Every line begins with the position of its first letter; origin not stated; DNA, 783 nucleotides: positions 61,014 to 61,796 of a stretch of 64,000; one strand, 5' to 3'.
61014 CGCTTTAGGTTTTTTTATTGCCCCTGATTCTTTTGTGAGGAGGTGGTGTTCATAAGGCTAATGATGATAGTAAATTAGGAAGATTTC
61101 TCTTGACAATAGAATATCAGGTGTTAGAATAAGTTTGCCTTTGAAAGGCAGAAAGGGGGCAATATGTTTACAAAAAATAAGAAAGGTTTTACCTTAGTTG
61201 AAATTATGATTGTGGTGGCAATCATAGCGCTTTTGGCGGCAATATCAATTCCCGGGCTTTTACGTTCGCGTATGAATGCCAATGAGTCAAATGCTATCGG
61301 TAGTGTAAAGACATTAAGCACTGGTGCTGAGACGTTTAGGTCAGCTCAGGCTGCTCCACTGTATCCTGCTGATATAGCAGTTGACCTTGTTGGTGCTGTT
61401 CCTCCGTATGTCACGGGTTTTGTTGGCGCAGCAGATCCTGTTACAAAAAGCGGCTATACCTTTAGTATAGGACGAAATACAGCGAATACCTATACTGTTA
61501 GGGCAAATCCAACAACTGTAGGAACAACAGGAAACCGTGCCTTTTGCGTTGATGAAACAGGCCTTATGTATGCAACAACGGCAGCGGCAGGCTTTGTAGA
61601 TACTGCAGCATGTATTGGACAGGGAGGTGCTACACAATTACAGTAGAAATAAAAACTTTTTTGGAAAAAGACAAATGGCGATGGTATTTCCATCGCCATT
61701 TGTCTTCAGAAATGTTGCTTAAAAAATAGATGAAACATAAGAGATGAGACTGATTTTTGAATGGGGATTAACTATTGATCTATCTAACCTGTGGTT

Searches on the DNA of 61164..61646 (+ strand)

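Call 16: search_rna_families(sources=[L009, L010, L011, L012, L013, L014, L015, L016, L017, L018, L019, L020, L021, L022, L023, L024, L025, L026, L027, L028], threshold=gathering)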
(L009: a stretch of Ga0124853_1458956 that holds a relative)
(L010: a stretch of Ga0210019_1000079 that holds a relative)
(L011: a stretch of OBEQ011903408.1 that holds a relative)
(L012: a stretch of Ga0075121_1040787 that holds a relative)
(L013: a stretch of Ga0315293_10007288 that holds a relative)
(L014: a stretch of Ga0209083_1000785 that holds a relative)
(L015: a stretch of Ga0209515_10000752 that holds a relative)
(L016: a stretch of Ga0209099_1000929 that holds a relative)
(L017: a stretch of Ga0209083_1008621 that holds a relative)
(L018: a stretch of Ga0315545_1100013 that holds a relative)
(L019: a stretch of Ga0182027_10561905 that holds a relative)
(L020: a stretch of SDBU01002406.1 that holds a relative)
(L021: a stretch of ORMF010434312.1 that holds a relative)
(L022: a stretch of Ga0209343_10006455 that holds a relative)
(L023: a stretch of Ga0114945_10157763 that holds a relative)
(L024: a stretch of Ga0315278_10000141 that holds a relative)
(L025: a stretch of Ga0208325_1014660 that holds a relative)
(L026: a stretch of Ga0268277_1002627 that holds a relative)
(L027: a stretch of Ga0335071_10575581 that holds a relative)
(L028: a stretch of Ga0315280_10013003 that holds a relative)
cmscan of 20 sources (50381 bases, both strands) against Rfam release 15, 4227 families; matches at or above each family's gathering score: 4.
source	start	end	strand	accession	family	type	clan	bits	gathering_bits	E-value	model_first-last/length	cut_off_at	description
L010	1078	1171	+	RF01051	c-di-GMP-I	Cis-reg; riboswitch;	CL00126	74.4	35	7.5e-13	1-87/87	no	c-di-GMP-I riboswitch aptamer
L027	532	604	+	RF00005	tRNA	Gene; tRNA;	CL00001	63.7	29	1.4e-11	1-71/71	no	tRNA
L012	727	808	-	RF03167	c-di-GMP-I-GGC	Cis-reg; riboswitch;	CL00126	62.7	59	1.6e-12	1-80/80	no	c-di-GMP-I-GGC riboswitch aptamer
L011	866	960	+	RF01051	c-di-GMP-I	Cis-reg; riboswitch;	CL00126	41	35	0.00011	1-87/87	no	c-di-GMP-I riboswitch aptamer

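Call 17: search_rna_families(sources=[L029, L030, L031, L032, L033, L034, L035, L036, L037, L038, L039, L040, L041, L042, L043, L044, L045, L046, L047, L048], threshold=gathering)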
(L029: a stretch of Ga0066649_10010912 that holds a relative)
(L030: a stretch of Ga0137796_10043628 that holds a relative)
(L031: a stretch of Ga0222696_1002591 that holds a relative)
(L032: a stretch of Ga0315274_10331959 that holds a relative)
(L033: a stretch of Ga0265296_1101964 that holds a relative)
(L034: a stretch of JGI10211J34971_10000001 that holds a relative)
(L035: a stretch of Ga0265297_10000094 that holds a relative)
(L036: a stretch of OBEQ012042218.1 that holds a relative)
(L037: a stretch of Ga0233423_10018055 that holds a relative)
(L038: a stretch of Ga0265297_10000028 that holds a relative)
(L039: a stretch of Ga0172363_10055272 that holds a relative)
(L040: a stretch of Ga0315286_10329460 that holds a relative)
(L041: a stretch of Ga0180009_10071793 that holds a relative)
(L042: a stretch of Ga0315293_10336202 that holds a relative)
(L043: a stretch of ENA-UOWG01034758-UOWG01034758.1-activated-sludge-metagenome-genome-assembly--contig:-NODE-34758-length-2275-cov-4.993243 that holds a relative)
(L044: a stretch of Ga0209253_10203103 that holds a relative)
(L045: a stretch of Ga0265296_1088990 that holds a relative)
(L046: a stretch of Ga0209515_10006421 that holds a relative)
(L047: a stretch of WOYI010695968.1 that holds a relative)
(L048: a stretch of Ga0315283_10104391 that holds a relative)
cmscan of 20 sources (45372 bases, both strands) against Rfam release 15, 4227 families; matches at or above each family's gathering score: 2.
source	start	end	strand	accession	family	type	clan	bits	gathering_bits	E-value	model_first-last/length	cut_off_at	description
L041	163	265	+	RF03167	c-di-GMP-I-GGC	Cis-reg; riboswitch;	CL00126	65.3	59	2.6e-13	1-80/80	no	c-di-GMP-I-GGC riboswitch aptamer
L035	1102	1185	+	RF03167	c-di-GMP-I-GGC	Cis-reg; riboswitch;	CL00126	60.6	59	5.7e-12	1-80/80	no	c-di-GMP-I-GGC riboswitch aptamer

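Call 18: search_rna_families(sources=[L049, L050, L051, L052, L053, L054, L055, L056, L057, L058, L059, L060, L061, L062, L063, L064, L065, L066, L067, L068], threshold=gathering)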
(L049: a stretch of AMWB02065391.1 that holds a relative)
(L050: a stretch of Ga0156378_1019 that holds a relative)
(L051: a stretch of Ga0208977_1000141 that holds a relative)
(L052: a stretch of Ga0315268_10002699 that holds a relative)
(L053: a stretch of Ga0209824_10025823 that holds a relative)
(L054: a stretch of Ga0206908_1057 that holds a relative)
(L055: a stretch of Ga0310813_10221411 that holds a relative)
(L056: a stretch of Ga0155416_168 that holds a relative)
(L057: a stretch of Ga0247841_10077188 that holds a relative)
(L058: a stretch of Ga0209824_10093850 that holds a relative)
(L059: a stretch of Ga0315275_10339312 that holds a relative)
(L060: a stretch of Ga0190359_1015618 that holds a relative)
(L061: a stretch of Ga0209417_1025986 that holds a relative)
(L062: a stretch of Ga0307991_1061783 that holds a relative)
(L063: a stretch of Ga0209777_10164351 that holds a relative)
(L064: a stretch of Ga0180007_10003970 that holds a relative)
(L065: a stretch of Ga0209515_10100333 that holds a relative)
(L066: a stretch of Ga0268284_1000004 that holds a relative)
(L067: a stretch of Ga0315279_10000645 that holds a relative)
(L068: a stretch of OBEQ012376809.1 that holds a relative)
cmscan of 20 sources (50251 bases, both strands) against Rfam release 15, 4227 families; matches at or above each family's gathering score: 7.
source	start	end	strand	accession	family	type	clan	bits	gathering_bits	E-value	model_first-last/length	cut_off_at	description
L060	527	614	+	RF01051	c-di-GMP-I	Cis-reg; riboswitch;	CL00126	63.2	35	4.1e-10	1-87/87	no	c-di-GMP-I riboswitch aptamer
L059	1337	1407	+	RF00005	tRNA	Gene; tRNA;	CL00001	60.2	29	1.2e-10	1-71/71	no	tRNA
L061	1018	1107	+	RF01051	c-di-GMP-I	Cis-reg; riboswitch;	CL00126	59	35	4.3e-09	1-87/87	no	c-di-GMP-I riboswitch aptamer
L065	933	1025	+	RF01051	c-di-GMP-I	Cis-reg; riboswitch;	CL00126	55.5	35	3.1e-08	1-87/87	no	c-di-GMP-I riboswitch aptamer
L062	3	77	+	RF01051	c-di-GMP-I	Cis-reg; riboswitch;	CL00126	53.2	35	1.1e-07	4-87/87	no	c-di-GMP-I riboswitch aptamer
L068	1142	1301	+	RF01051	c-di-GMP-I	Cis-reg; riboswitch;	CL00126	44.7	35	1.3e-05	1-87/87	no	c-di-GMP-I riboswitch aptamer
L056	1090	1172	+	RF01051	c-di-GMP-I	Cis-reg; riboswitch;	CL00126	36.8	35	0.0011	1-87/87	no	c-di-GMP-I riboswitch aptamer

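Call 19: search_rna_families(sources=[L069, L070, L071, L072, L073, L074, L075, L076, L077, L078, L079, L080, L081, L082, L083, L084, L085, L086, L087, L088], threshold=gathering)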
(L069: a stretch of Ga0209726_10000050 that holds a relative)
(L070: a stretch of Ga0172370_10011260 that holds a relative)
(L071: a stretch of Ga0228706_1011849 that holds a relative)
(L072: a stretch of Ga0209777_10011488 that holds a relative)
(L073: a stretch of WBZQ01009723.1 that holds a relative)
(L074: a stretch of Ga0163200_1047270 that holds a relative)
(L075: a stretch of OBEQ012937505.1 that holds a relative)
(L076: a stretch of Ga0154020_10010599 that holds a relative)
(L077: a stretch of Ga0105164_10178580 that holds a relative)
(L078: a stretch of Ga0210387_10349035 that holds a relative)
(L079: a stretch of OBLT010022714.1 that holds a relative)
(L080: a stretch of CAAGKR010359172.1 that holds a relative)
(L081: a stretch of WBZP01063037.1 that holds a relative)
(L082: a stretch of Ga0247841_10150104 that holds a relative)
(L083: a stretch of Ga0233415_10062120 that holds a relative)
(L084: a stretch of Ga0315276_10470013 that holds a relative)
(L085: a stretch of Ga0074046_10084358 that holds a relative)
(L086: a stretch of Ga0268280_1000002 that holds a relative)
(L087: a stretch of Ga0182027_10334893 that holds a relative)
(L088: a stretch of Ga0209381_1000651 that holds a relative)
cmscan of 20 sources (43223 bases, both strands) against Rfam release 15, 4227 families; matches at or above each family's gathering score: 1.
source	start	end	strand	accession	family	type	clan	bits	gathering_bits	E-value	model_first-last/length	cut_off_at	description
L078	162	233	-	RF00005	tRNA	Gene; tRNA;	CL00001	70.4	29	1.7e-13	1-71/71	no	tRNA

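Call 31: search_rna_families(sources=[L041, L035, L012], threshold=evalue, max_evalue=0.001, show_alignments=4)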
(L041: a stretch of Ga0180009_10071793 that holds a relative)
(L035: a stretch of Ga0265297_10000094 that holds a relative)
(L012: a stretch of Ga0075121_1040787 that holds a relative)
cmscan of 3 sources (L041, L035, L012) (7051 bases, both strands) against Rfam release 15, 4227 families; matches with E-value up to 0.001: 3.
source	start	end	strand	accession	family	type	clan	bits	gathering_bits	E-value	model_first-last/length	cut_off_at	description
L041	163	265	+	RF03167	c-di-GMP-I-GGC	Cis-reg; riboswitch;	CL00126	65.3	59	4e-14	1-80/80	no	c-di-GMP-I-GGC riboswitch aptamer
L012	727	808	-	RF03167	c-di-GMP-I-GGC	Cis-reg; riboswitch;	CL00126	62.7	59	2.2e-13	1-80/80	no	c-di-GMP-I-GGC riboswitch aptamer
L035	1102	1185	+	RF03167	c-di-GMP-I-GGC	Cis-reg; riboswitch;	CL00126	60.6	59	8.9e-13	1-80/80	no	c-di-GMP-I-GGC riboswitch aptamer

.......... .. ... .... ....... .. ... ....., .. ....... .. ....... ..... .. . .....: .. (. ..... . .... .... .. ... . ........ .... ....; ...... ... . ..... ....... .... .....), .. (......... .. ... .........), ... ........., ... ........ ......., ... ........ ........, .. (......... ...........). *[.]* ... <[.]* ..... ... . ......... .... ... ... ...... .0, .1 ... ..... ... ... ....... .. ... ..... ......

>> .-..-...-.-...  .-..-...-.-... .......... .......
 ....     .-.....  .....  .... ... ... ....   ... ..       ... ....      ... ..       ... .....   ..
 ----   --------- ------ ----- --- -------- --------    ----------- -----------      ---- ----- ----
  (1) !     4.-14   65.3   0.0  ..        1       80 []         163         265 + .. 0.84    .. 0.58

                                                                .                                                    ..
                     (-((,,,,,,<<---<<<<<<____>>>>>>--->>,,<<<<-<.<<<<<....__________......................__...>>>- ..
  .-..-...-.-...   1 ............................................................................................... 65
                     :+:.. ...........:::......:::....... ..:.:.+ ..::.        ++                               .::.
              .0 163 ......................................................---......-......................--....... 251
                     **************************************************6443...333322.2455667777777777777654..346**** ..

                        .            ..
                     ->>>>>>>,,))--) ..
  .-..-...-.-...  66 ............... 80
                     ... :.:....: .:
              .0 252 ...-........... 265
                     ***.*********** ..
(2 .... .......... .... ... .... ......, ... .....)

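Call 46: search_rna_families(sources=[L037, L040, L043, L044, L045, L053, L067, L072, L039, L016, L024, L047, L052], threshold=evalue, max_evalue=5, show_alignments=3)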
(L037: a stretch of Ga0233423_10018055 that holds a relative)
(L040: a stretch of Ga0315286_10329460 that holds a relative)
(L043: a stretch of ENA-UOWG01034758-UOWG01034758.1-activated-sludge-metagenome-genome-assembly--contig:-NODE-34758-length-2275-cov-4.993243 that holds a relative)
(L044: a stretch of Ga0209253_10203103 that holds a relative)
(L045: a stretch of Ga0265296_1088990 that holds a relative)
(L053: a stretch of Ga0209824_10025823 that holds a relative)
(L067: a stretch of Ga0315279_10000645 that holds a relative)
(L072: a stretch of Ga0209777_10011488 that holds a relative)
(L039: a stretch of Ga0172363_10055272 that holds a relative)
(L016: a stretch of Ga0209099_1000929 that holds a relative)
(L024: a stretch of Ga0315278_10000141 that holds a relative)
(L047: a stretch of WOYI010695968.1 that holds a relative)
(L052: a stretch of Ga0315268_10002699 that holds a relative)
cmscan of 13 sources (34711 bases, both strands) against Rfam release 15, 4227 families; matches with E-value up to 5: 12.
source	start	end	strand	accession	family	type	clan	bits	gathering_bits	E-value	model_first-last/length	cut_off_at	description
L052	1030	1157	+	RF03167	c-di-GMP-I-GGC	Cis-reg; riboswitch;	CL00126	32.1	59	0.00067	1-80/80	no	c-di-GMP-I-GGC riboswitch aptamer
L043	1474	1522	-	RF02066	STnc320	Gene; sRNA;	-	29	50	0.14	1-55/55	no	Salmonella enterica sRNA STnc320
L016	1931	2020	-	RF02074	STnc240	Gene; sRNA;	-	27.7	55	3.3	1-77/77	no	Enterobacterial sRNA STnc240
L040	1037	1077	+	RF03884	mir-725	Gene; miRNA;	-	27.2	76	0.1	1-56/56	no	mir-725 microRNA precursor family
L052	1928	2006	+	RF00506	Thr_leader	Cis-reg; leader;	-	27.2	55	0.34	1-118/118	no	Threonine operon leader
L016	1933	2054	-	RF00506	Thr_leader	Cis-reg; leader;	-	25.5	55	0.83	1-118/118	no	Threonine operon leader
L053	899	993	+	RF03664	MIR6288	Gene; miRNA;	-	25.4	74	0.62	1-92/92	no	MIR6288 microRNA precursor family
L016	1845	1899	+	RF04193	mir-51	Gene; miRNA;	-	22.6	70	2.5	1-62/62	no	mir-51 microRNA precursor family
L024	1931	2011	+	RF03831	mir-627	Gene; miRNA;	-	22.4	86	1.4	1-87/87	no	mir-627 microRNA precursor family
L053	989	1066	-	RF03401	mir-1323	Gene; miRNA;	-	22.2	98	2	1-73/73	no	mir-1323 microRNA precursor family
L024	1934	2007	+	RF01264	snR83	Gene; snRNA; snoRNA; HACA-box;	CL00023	18.6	75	3.8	46-124/308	no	Small nucleolar RNA snR83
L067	1979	2082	-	RF02503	Atu_C9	Gene; sRNA;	-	16.1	40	3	86-192/192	no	Rhizobiales sRNA Atu_C9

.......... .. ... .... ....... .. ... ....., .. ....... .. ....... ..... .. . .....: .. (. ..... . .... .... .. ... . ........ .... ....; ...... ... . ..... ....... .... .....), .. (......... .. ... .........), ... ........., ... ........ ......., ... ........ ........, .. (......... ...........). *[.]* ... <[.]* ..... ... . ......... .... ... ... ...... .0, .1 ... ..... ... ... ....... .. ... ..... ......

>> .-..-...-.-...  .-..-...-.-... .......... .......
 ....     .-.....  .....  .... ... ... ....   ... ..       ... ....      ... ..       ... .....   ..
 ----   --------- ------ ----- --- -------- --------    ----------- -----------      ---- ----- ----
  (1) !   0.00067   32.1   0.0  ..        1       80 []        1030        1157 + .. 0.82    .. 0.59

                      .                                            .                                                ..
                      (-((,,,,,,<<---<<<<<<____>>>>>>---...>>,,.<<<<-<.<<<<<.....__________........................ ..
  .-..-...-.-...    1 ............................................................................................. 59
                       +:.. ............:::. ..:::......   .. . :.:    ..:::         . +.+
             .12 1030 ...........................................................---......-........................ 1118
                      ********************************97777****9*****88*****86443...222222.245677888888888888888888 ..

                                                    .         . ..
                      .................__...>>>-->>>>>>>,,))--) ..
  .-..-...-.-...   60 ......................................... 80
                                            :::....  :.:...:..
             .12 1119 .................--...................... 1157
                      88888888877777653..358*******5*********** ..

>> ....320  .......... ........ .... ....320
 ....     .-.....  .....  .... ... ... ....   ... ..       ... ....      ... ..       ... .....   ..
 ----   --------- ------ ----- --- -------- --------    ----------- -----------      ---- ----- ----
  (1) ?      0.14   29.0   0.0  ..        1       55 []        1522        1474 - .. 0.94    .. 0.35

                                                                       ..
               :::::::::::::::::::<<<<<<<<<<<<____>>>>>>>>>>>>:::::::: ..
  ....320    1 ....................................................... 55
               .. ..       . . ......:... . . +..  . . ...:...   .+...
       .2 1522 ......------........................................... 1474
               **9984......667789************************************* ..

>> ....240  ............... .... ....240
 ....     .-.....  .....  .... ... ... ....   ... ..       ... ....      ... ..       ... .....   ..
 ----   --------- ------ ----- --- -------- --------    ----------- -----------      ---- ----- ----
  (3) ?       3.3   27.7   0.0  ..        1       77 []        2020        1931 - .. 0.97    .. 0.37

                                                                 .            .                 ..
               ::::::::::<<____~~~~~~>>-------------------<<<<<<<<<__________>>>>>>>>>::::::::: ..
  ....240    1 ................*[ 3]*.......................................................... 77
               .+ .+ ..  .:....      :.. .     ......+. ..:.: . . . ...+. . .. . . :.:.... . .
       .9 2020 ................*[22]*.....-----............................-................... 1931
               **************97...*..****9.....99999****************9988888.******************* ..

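Call 65: build_rna_model(alignment_id=A4, structure=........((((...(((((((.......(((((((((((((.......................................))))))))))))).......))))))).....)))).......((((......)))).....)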
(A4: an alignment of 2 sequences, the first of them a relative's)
Model R1 built from alignment A4 (2 sequences, 143 columns); structure: as given.
model positions 143; base pairs 28; branch points 1; effective number of sequences 0.86; information 0.59 bits per position. Calibrated on 0.2 Mb of random sequence (short: E-values are rough).
structure used (alignment columns):
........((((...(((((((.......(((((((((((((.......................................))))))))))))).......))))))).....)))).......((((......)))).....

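Call 66: search_with_rna_model(model_id=R1, sources=[window, L009, L010, L011, L012, L013, L014, L015, L016, L017, L018, L019, L020, L021, L022, L023, L024, L025, L026, L027, L028, L029, L030, L031, L032, L033, L034, L035, L036, L037, L038, L039, L040, L041, L042, L043, L044, L045, L046, L047, L048, L049, L050, L051, L052, L053, L054, L055, L056, L057, L058, L059, L060, L061, L062, L063, L064, L065, L066, L067, L068, L069, L070, L071, L072, L073, L074, L075, L076, L077, L078, L079, L080, L081, L082, L083, L084, L085, L086, L087, L088, L089, L090, L091, L092], max_evalue=0.01, make_alignment=true)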
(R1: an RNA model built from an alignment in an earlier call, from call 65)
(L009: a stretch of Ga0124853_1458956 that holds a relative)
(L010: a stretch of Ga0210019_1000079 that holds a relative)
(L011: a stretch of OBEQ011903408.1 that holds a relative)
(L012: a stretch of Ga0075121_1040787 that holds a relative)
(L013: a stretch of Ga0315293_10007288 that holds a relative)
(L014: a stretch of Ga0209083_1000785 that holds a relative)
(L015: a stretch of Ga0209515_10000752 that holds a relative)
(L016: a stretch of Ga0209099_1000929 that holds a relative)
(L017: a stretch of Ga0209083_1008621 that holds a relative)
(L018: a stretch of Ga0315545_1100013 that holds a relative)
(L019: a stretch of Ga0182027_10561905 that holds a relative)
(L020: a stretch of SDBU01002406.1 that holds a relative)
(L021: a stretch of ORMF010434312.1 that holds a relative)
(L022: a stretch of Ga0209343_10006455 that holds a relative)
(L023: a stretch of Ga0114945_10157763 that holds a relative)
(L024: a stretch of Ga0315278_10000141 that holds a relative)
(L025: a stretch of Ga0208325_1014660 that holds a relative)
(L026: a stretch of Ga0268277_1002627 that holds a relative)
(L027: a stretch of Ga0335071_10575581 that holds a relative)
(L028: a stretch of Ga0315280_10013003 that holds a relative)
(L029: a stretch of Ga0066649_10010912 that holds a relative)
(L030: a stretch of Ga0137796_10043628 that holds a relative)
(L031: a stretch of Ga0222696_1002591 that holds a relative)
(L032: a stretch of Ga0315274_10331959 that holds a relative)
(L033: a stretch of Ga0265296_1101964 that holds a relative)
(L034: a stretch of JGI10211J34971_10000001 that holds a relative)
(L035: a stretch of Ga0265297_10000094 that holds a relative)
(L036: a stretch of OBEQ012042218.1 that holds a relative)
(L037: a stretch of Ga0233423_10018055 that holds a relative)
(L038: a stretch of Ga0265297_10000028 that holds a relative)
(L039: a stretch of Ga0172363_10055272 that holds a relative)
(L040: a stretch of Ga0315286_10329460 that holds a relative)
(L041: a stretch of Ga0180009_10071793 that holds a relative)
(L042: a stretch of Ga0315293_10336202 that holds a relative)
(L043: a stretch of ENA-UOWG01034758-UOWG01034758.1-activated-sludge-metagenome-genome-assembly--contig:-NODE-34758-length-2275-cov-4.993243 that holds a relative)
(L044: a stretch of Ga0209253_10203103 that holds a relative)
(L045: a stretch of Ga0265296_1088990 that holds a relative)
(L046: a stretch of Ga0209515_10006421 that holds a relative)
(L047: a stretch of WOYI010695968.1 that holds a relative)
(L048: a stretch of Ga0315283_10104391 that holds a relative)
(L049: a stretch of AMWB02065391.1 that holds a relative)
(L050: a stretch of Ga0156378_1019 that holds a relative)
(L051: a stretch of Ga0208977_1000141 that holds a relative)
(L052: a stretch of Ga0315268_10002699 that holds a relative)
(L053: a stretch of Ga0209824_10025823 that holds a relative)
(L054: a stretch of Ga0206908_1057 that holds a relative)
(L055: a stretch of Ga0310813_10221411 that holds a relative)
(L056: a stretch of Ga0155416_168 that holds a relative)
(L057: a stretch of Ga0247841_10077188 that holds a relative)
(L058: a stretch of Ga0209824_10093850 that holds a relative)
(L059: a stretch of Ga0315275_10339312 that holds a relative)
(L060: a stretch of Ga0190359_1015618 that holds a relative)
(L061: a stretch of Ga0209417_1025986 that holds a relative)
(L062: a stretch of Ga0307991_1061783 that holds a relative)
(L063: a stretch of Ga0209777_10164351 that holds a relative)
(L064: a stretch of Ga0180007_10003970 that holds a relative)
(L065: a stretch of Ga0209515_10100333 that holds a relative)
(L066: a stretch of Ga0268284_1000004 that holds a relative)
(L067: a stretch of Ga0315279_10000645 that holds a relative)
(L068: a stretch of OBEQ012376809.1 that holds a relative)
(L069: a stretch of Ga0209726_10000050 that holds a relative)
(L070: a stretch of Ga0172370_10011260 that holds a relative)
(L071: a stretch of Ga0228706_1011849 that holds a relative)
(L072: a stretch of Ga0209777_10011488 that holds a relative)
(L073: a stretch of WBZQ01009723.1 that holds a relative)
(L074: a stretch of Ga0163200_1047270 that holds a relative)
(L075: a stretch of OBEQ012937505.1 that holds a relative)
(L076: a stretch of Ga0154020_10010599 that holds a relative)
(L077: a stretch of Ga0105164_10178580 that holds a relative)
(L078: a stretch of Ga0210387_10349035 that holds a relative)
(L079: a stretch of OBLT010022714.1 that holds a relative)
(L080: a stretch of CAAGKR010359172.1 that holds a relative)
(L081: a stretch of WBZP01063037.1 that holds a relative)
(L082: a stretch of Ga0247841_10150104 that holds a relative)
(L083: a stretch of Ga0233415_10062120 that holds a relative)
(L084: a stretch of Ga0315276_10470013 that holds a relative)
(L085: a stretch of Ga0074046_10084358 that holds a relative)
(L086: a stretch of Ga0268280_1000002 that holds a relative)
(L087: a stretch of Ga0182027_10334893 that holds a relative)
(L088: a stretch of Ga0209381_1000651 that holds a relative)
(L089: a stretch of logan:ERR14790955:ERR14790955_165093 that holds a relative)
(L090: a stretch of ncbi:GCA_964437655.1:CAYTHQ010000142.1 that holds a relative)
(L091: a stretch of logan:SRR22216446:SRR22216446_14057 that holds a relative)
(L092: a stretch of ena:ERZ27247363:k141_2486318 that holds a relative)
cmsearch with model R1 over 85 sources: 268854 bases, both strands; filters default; matches with E-value up to 0.01: 15.
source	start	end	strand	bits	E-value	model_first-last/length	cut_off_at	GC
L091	1853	1995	+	188.6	1.4e-44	1-143/143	no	0.34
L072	1356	1488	+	62.2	8.4e-13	1-143/143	no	0.42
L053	276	403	+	53.9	1e-10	1-143/143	no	0.35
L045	584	722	+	53.6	1.3e-10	1-143/143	no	0.36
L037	651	772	+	50.3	8.5e-10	1-143/143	no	0.34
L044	263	397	+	42.5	7.8e-08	1-143/143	no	0.4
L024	1355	1493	+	38.9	6.1e-07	1-143/143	no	0.35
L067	1371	1500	+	37.6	1.3e-06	1-143/143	no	0.42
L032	113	250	+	34.9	6.4e-06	1-143/143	no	0.36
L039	1342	1498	+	34.2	9.5e-06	1-143/143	no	0.38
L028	850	988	+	34.1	9.7e-06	1-143/143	no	0.4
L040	391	506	+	29.2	0.00017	1-143/143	no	0.41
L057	112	241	+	25.8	0.0012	1-143/143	no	0.31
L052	1330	1489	+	24.1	0.0033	1-143/143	no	0.35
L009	78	215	+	23.2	0.0055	1-143/143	no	0.49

Alignment A5: 15 matches aligned to the model, 210 columns, each read 5' to 3' on its own strand. Consensus structure (alignment columns), stored with it:
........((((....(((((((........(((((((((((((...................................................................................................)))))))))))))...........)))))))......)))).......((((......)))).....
